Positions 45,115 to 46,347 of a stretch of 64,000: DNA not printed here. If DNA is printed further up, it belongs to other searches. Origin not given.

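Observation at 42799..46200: dif-like 28-mer 2.4 kb upstream of a full XerC-like recombinase gene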

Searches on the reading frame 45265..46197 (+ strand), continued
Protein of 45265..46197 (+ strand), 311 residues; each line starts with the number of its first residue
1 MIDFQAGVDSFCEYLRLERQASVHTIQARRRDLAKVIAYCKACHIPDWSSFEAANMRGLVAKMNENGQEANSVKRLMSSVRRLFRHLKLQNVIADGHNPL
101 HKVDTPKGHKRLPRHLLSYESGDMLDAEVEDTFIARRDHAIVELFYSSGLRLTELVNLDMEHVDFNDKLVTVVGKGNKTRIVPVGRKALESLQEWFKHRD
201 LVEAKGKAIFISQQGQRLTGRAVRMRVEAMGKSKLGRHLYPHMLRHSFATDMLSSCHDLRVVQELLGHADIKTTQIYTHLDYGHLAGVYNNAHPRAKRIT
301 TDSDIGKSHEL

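Call 18: find_homologous_proteins(query=window:45265-46197:+, max_evalue=1e-20)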
Query window:45265-46197:+ (311 aa): 7995 proteins with E <= 1e-20 among 8000 candidates; the best 120 are listed.
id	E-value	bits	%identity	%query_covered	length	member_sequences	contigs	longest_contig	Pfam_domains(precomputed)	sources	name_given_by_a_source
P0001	1.8e-206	702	100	100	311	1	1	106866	PF00589.28,PF02899.24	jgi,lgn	jgi:integrase/recombinase XerC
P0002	1.3e-165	568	83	98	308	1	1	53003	PF00589.28,PF02899.24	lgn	-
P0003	2.2e-122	426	64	97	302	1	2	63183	PF00589.28,PF02899.24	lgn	-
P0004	5.9e-99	349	54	94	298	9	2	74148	PF00589.28,PF02899.24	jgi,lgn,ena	-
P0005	1.4e-98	348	54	94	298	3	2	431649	PF00589.28,PF02899.24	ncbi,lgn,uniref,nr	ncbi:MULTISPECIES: tyrosine recombinase XerC [unclassified Pseudomonas]|uniref:tyrosine recombinase 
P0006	1.9e-98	348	53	94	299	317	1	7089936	PF00589.28,PF02899.24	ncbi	ncbi:tyrosine recombinase XerC [Pseudomonas abietaniphila]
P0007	4.5e-98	346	53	94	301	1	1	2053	PF00589.28,PF02899.24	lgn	-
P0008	5.7e-98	346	55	95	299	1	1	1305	PF00589.28,PF02899.24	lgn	-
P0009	5.9e-98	346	55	95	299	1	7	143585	PF00589.28,PF02899.24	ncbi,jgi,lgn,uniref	ncbi:tyrosine recombinase XerC [Pseudomonas urmiensis]|jgi:integrase/recombinase XerC|uniref:tyrosin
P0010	8.8e-98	345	54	94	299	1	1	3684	PF00589.28,PF02899.24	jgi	jgi:integrase/recombinase XerC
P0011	9.6e-98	345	53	94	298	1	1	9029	PF00589.28,PF02899.24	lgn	-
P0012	1.2e-97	345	55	95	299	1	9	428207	PF00589.28,PF02899.24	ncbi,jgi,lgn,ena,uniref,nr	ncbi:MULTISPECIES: tyrosine recombinase XerC [Pseudomonas]|jgi:integrase/recombinase XerC|uniref:tyr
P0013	1.7e-97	344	53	94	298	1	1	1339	PF00589.28,PF02899.24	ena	-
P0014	1.7e-97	344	53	94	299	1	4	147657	PF00589.28,PF02899.24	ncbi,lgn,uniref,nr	ncbi:tyrosine recombinase XerC [Pseudomonas abietaniphila]|uniref:tyrosine recombinase XerC n=1 Tax=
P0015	2.5e-97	344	55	95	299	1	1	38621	PF00589.28,PF02899.24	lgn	-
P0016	2.7e-97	344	55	96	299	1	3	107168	PF00589.28,PF02899.24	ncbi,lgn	ncbi:Tyrosine recombinase XerC [compost metagenome]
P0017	3.0e-97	344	53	94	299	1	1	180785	PF00589.28,PF02899.24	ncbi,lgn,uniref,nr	ncbi:integrase/recombinase XerC [Pseudomonas sp. NFACC02]|uniref:tyrosine recombinase XerC n=1 Tax=P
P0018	4.8e-97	343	53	94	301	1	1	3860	PF00589.28,PF02899.24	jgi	jgi:integrase/recombinase XerC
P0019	8.0e-97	342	53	95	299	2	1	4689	PF00589.28,PF02899.24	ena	-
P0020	1.1e-96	342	53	94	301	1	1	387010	PF00589.28,PF02899.24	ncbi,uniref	ncbi:tyrosine recombinase XerC [Pseudomonas sp. NPDC087358]|uniref:tyrosine recombinase XerC n=1 Tax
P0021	1.4e-96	341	54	94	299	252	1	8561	PF00589.28,PF02899.24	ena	-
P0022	1.7e-96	341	53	95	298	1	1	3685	PF00589.28,PF02899.24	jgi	jgi:integrase/recombinase XerC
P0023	2.2e-96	341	53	94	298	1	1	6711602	PF00589.28,PF02899.24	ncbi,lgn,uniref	ncbi:tyrosine recombinase XerC [Pseudomonas sp. RC10]|uniref:tyrosine recombinase XerC n=1 Tax=Pseud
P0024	2.2e-96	341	53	94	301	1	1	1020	PF00589.28,PF02899.24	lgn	-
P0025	2.7e-96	340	53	95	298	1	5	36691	PF00589.28,PF02899.24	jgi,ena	-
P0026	3.0e-96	340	53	94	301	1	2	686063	PF00589.28,PF02899.24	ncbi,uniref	ncbi:tyrosine recombinase XerC [Pseudomonas sp. NPDC090202]|uniref:tyrosine recombinase XerC n=1 Tax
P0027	3.4e-96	340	53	94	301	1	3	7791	PF00589.28,PF02899.24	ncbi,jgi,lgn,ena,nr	ncbi:MAG TPA: tyrosine recombinase XerC [Pseudomonas sp.]|jgi:integrase/recombinase XerC|nr:tyrosine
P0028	3.5e-96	340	53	94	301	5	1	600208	PF00589.28,PF02899.24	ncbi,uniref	ncbi:tyrosine recombinase XerC [Pseudomonas sp. NPDC090203]|uniref:tyrosine recombinase XerC n=1 Tax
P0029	3.6e-96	340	53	94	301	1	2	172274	PF00589.28,PF02899.24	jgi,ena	-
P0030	4.6e-96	340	53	96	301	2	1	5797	PF00589.28,PF02899.24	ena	-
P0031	5.4e-96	339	54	95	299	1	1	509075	PF00589.28,PF02899.24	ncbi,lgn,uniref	ncbi:tyrosine recombinase XerC [Pseudomonas guariconensis]|uniref:tyrosine recombinase XerC n=1 Tax=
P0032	5.8e-96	339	53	94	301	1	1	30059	PF00589.28,PF02899.24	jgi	jgi:integrase/recombinase XerC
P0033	7.0e-96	339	53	94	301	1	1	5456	PF00589.28,PF02899.24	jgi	jgi:integrase/recombinase XerC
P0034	7.2e-96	339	53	94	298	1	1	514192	PF00589.28,PF02899.24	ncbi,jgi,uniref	ncbi:tyrosine recombinase XerC [Pseudomonas sp. NPDC088368]|jgi:integrase/recombinase XerC|uniref:ty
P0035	8.9e-96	339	53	94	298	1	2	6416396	PF00589.28,PF02899.24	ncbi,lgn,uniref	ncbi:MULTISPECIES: tyrosine recombinase XerC [unclassified Pseudomonas]|uniref:tyrosine recombinase 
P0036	9.9e-96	339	53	95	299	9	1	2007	PF00589.28,PF02899.24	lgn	-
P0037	1.0e-95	339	52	97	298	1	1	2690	PF00589.28,PF02899.24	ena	-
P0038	1.1e-95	338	52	97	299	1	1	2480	PF00589.28,PF02899.24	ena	-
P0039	1.1e-95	338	53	95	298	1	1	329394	PF00589.28,PF02899.24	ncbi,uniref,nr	ncbi:tyrosine recombinase XerC [Pseudomonas fragi]|uniref:tyrosine recombinase XerC n=1 Tax=Pseudomo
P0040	1.2e-95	338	52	97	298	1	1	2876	PF00589.28,PF02899.24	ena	-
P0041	1.5e-95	338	52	97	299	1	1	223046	PF00589.28,PF02899.24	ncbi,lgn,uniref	ncbi:tyrosine recombinase XerC [Pseudomonas sp. RIT-To-2]|uniref:tyrosine recombinase XerC n=1 Tax=P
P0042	1.6e-95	338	53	94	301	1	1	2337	PF00589.28,PF02899.24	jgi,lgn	jgi:integrase/recombinase XerC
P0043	1.6e-95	338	53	95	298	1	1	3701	PF00589.28,PF02899.24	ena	-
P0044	2.0e-95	338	53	94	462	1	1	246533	PF00589.28,PF02899.24,PF04340.19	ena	-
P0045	2.1e-95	338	53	94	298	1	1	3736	PF00589.28,PF02899.24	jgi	jgi:integrase/recombinase XerC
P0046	2.1e-95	337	53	94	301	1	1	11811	PF00589.28,PF02899.24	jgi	jgi:integrase/recombinase XerC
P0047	2.4e-95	337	53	95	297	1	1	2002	PF00589.28,PF02899.24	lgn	-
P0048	2.5e-95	337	54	95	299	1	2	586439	PF00589.28,PF02899.24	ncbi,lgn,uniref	ncbi:tyrosine recombinase XerC [Pseudomonas putida]|uniref:tyrosine recombinase XerC n=1 Tax=Pseudom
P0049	2.5e-95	337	53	95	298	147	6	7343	PF00589.28,PF02899.24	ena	-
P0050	2.8e-95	337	54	95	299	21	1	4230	PF00589.28,PF02899.24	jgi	-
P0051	3.2e-95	337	53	94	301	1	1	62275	PF00589.28,PF02899.24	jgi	jgi:integrase/recombinase XerC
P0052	3.6e-95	337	53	94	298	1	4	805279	PF00589.28,PF02899.24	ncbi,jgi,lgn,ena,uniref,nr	ncbi:tyrosine recombinase XerC [Pseudomonas sp. UBA1879]|jgi:integrase/recombinase XerC|uniref:tyros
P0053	3.8e-95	337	54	94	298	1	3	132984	PF00589.28,PF02899.24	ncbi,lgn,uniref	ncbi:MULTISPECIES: tyrosine recombinase XerC [unclassified Pseudomonas]|uniref:tyrosine recombinase 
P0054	4.0e-95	337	52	97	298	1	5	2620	PF00589.28,PF02899.24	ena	-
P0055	4.2e-95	337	53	94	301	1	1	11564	PF00589.28,PF02899.24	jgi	jgi:integrase/recombinase XerC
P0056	4.7e-95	336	53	94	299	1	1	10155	PF00589.28,PF02899.24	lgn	-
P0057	5.0e-95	336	53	95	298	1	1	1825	PF00589.28,PF02899.24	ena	-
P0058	5.0e-95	336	53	95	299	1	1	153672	PF00589.28,PF02899.24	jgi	jgi:integrase/recombinase XerC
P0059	5.6e-95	336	53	94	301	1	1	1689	PF00589.28,PF02899.24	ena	-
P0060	5.7e-95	336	52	95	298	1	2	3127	PF00589.28,PF02899.24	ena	-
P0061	6.4e-95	336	52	95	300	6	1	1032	PF00589.28,PF02899.24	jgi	jgi:integrase/recombinase XerC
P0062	7.9e-95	336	52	95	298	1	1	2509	PF00589.28,PF02899.24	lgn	-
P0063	9.7e-95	335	53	94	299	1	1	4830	PF00589.28,PF02899.24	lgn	-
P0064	1.0e-94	335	54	95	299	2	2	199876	PF00589.28,PF02899.24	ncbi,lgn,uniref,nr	ncbi:tyrosine recombinase XerC [Pseudomonas cremoricolorata]|uniref:tyrosine recombinase XerC n=1 Ta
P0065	1.1e-94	335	52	96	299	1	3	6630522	PF00589.28,PF02899.24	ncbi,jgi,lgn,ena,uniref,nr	ncbi:MAG: tyrosine recombinase XerC [Janthinobacterium lividum]|jgi:integrase/recombinase XerC|unire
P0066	1.2e-94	335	52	94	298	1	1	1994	PF00589.28,PF02899.24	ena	-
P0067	1.2e-94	335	53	95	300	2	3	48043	PF00589.28,PF02899.24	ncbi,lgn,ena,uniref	ncbi:MAG: tyrosine recombinase XerC [Pseudomonas sp.]|uniref:tyrosine recombinase XerC n=1 Tax=Pseud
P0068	1.3e-94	335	52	97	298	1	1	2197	PF00589.28,PF02899.24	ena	-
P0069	1.3e-94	335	52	94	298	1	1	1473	PF00589.28,PF02899.24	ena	-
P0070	1.4e-94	335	52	95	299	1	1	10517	PF00589.28,PF02899.24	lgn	-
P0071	1.5e-94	335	52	95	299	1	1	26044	PF00589.28,PF02899.24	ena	-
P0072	1.6e-94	335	52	95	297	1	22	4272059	PF00589.28,PF02899.24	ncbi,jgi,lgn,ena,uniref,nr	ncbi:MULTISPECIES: tyrosine recombinase XerC [Pseudomonas]|uniref:Tyrosine recombinase XerC n=1 Tax=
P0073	1.6e-94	335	54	95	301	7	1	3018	PF00589.28,PF02899.24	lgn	-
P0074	1.7e-94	335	52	94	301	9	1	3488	PF00589.28,PF02899.24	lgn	-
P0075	1.8e-94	334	52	94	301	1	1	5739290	PF00589.28,PF02899.24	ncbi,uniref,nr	ncbi:tyrosine recombinase XerC [Pseudomonas huanghezhanensis]|uniref:tyrosine recombinase XerC n=1 T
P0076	1.8e-94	334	53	95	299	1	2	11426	PF00589.28,PF02899.24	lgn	-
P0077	1.8e-94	334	52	95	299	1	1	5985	PF00589.28,PF02899.24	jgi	jgi:integrase/recombinase XerC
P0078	2.5e-94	334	52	95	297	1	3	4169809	PF00589.28,PF02899.24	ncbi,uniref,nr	ncbi:tyrosine recombinase XerC [Pseudomonas sp. MAG002Y]|uniref:tyrosine recombinase XerC n=1 Tax=Ps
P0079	2.7e-94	334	52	95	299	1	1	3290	PF00589.28,PF02899.24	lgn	-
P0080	3.1e-94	334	52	95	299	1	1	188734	PF00589.28,PF02899.24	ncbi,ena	-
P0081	3.4e-94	334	53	94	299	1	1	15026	PF00589.28,PF02899.24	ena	-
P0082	3.9e-94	333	52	94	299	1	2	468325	PF00589.28,PF02899.24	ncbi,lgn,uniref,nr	ncbi:integrase/recombinase XerC [Pseudomonas sp. ok272]|uniref:tyrosine recombinase XerC n=1 Tax=unc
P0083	3.9e-94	333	52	95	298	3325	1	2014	PF00589.28,PF02899.24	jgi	-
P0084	4.1e-94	333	54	95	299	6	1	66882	PF00589.28,PF02899.24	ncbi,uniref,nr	ncbi:tyrosine recombinase XerC [Pseudomonas sp.]|uniref:tyrosine recombinase XerC n=1 Tax=Pseudomona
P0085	4.4e-94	333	50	95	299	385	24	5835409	PF00589.28,PF02899.24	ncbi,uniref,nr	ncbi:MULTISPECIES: tyrosine recombinase XerC [Pseudomonas syringae group]|uniref:Tyrosine recombinas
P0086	4.5e-94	333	52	95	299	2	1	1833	PF00589.28,PF02899.24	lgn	-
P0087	5.4e-94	333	52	95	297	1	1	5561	PF00589.28,PF02899.24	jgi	jgi:integrase/recombinase XerC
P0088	6.2e-94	333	52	95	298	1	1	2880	PF00589.28,PF02899.24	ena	-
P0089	7.6e-94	332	53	95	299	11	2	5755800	PF00589.28,PF02899.24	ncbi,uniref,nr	ncbi:integrase/recombinase XerC [Pseudomonas sp. TE6288]|uniref:tyrosine recombinase XerC n=1 Tax=Ps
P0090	7.6e-94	332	53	95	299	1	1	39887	PF00589.28,PF02899.24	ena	-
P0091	7.8e-94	332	53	95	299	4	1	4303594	PF00589.28,PF02899.24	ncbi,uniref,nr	ncbi:tyrosine recombinase XerC [Pseudomonas taiwanensis]|uniref:tyrosine recombinase XerC n=1 Tax=Ps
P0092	7.8e-94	332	51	95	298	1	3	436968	PF00589.28,PF02899.24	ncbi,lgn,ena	ncbi:tyrosine recombinase XerC [Pseudomonas luteola]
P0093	7.9e-94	332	51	95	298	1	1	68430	PF00589.28,PF02899.24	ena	-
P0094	8.1e-94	332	54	95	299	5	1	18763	PF00589.28,PF02899.24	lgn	-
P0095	8.5e-94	332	52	95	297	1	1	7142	PF00589.28,PF02899.24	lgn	-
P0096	8.8e-94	332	52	95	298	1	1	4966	PF00589.28,PF02899.24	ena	-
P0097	9.0e-94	332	52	96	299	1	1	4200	PF00589.28,PF02899.24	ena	-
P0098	9.1e-94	332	52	96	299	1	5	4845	PF00589.28,PF02899.24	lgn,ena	-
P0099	9.3e-94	332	52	95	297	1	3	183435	PF00589.28,PF02899.24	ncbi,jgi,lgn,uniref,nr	ncbi:tyrosine recombinase XerC [Pseudomonas sp.]|uniref:tyrosine recombinase XerC n=1 Tax=Pseudomona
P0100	9.6e-94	332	51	95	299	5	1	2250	PF13495.13,PF00589.28,PF02899.24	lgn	-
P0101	9.6e-94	332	53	95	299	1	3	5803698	PF00589.28,PF02899.24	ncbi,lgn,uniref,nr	ncbi:tyrosine recombinase XerC [Pseudomonas sp. GD03858]|uniref:tyrosine recombinase XerC n=1 Tax=un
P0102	9.6e-94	332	52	95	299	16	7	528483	PF00589.28,PF02899.24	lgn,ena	-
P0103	9.8e-94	332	51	95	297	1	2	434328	PF00589.28,PF02899.24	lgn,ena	-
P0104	1.0e-93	332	52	96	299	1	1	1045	PF00589.28,PF02899.24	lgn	-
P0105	1.0e-93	332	52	94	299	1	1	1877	PF00589.28,PF02899.24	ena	-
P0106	1.0e-93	332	52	94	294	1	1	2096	PF00589.28,PF02899.24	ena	-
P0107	1.1e-93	332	51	95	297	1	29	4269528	PF00589.28,PF02899.24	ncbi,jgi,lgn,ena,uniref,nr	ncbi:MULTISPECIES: tyrosine recombinase XerC [Pseudomonas]|jgi:integrase/recombinase XerC|uniref:Tyr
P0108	1.1e-93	332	51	95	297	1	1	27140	PF00589.28,PF02899.24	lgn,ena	-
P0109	1.2e-93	332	51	94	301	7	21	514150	PF00589.28,PF02899.24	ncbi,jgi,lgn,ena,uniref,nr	ncbi:integrase/recombinase XerC [Pseudomonas sp. JUb42]|jgi:integrase/recombinase XerC|uniref:tyrosi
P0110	1.3e-93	332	52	97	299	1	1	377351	PF00589.28,PF02899.24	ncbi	-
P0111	1.4e-93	332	51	95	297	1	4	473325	PF00589.28,PF02899.24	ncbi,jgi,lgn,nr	nr:tyrosine recombinase XerC [Pseudomonas luteola]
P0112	1.5e-93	331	51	95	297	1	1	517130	PF00589.28,PF02899.24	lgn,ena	-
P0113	1.5e-93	331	51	95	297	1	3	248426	PF00589.28,PF02899.24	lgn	-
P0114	1.5e-93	331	53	94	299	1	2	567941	PF00589.28,PF02899.24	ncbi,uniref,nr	ncbi:Tyrosine recombinase XerC [Pseudomonas fluorescens]|uniref:tyrosine recombinase XerC n=1 Tax=Ps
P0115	1.7e-93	331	52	95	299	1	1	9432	PF00589.28,PF02899.24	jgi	jgi:integrase/recombinase XerC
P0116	1.7e-93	331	52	95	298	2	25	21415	PF00589.28,PF02899.24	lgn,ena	-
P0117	1.7e-93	331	52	95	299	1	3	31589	PF00589.28,PF02899.24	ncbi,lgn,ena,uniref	ncbi:MAG: tyrosine recombinase XerC [Pseudomonas farsensis]|uniref:tyrosine recombinase XerC n=1 Tax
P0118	1.8e-93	331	51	95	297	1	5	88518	PF00589.28,PF02899.24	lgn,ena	-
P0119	1.9e-93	331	52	95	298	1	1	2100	PF00589.28,PF02899.24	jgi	-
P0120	1.9e-93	331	50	95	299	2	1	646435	PF00589.28,PF02899.24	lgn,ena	-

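Call 19: find_encoding_contigs(protein=P0002, flank=10000, max_places=4)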
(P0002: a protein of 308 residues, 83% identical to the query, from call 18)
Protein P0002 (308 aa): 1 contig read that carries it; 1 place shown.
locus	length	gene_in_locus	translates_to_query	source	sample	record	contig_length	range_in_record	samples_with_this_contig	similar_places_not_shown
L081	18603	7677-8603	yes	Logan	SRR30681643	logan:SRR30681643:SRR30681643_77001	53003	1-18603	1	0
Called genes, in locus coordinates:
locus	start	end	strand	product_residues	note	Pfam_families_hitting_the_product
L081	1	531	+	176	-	?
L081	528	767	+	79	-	-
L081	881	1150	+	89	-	-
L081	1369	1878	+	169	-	-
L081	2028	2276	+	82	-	-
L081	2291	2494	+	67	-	-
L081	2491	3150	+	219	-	-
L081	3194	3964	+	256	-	-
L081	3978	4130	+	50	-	-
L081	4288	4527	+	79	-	-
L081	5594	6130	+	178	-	PF04957:RMF (weak)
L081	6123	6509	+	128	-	-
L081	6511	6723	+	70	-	-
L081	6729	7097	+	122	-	-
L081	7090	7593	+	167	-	-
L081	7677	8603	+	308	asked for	PF02899:Phage_int_SAM_1, PF00589:Phage_integrase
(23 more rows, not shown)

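Call 20: find_encoding_contigs(protein=P0003, flank=10000, max_places=4)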
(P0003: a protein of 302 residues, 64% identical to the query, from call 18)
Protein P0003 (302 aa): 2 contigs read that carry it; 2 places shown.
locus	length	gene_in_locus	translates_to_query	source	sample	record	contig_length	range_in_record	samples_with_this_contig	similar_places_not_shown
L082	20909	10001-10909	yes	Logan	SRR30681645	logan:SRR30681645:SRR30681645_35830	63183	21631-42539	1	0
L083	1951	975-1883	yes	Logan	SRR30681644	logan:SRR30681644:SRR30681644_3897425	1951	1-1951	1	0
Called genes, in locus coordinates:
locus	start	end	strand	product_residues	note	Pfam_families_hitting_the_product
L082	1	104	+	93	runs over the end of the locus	-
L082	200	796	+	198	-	-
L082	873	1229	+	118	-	-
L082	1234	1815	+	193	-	-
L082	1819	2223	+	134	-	-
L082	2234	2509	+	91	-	-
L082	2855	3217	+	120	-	-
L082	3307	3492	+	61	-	-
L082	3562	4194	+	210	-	-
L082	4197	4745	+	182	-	-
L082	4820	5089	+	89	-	-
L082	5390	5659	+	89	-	-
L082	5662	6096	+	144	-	-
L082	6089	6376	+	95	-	-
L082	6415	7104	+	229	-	-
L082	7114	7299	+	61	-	-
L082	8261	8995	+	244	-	-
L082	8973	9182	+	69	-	-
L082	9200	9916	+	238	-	-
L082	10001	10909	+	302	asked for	PF02899:Phage_int_SAM_1, PF00589:Phage_integrase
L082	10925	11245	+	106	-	-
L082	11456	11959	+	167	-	-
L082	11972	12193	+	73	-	-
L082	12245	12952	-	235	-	-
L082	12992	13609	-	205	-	-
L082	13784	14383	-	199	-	PF03692:CxxCxxCC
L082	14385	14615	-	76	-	-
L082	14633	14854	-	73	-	PF26109:WHD_BrxR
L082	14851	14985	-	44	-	-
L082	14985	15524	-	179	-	PF03869:Arc (weak)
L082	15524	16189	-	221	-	-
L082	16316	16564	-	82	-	-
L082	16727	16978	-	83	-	-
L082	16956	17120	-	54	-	-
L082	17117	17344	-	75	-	-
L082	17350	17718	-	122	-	-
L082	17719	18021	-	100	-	-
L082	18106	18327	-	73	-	-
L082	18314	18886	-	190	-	-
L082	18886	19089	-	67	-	-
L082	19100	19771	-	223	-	PF00149:Metallophos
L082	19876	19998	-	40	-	-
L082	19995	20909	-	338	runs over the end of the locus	PF00268:Ribonuc_red_sm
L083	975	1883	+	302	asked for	PF02899:Phage_int_SAM_1, PF00589:Phage_integrase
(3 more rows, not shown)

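Call 21: find_encoding_contigs(protein=P0001, flank=10000, max_places=4)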
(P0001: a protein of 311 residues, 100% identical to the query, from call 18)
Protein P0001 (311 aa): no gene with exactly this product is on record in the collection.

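Call 39: get_annotated_region(hit=H1, flank=200)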
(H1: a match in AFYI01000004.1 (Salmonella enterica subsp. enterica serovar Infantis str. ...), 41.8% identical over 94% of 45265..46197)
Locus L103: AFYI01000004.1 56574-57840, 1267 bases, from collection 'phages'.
description: Salmonella enterica subsp. enterica serovar Infantis str. SARB27 SEENIN0B_Contig0.4, whole genome shotgun sequence.
organism: Salmonella enterica subsp. enterica serovar Infantis str. SARB27 (NCBI taxid 596155)
taxonomy: Bacteria; Pseudomonadati; Pseudomonadota; Gammaproteobacteria; Enterobacterales; Enterobacteriaceae; Salmonella
host: Homo sapiens; source: -; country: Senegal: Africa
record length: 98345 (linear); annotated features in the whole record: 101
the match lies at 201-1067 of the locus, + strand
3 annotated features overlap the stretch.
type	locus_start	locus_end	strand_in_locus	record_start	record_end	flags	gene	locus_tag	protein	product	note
CDS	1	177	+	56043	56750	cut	-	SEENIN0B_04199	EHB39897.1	hypothetical protein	KEGG: azo:azo0595 5.4e-05 3',5'-cyclic-nucleotide phosphodiesterase K09921; Psort location: Cytoplasmic, score: 8.96; ...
CDS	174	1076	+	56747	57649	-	-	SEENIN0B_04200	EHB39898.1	tyrosine recombinase XerC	Psort location: Cytoplasmic, score: 9.97; locus tag in AE006468 is STM3949; xerC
CDS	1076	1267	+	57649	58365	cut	-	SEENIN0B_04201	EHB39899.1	HAD-superfamily hydrolase, subfamily IA, variant 1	KEGG: vcj:VCD_001589 9.7e-51 2-haloalkanoic acid dehalogenase K07025; locus tag in AE006468 is STM3950; yigB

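Call 40: get_annotated_region(hit=H6, flank=200)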
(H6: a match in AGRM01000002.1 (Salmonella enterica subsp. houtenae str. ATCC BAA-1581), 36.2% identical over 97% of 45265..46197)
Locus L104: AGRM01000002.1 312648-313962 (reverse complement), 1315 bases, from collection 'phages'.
description: Salmonella enterica subsp. houtenae str. ATCC BAA-1581 SEHO0AFNL_Contig0.2, whole genome shotgun sequence.
organism: Salmonella enterica subsp. houtenae str. ATCC BAA-1581 (NCBI taxid 523831)
taxonomy: Bacteria; Pseudomonadati; Pseudomonadota; Gammaproteobacteria; Enterobacterales; Enterobacteriaceae; Salmonella
host: Homo sapiens; source: -; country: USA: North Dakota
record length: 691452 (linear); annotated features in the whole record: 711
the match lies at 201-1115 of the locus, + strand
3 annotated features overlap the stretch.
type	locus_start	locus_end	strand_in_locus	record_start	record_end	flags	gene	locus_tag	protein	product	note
CDS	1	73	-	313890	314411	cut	-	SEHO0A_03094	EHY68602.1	flavodoxin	KEGG: hso:HS_1210 8.7e-34 fldA; flavodoxin FldA K03839; locus tag in AE006468 is STM3045; fldB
CDS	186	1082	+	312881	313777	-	-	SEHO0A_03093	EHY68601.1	tyrosine recombinase XerD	Psort location: Cytoplasmic, score: 9.97; locus tag in AE006468 is STM3044; xerD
CDS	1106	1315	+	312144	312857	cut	-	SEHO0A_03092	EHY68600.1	putative thiol:disulfide interchange protein DsbC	KEGG: seh:SeHA_C3274 3.6e-124 thiol:disulfide interchange protein DsbC; K03981 thiol:disulfide interchange protein ...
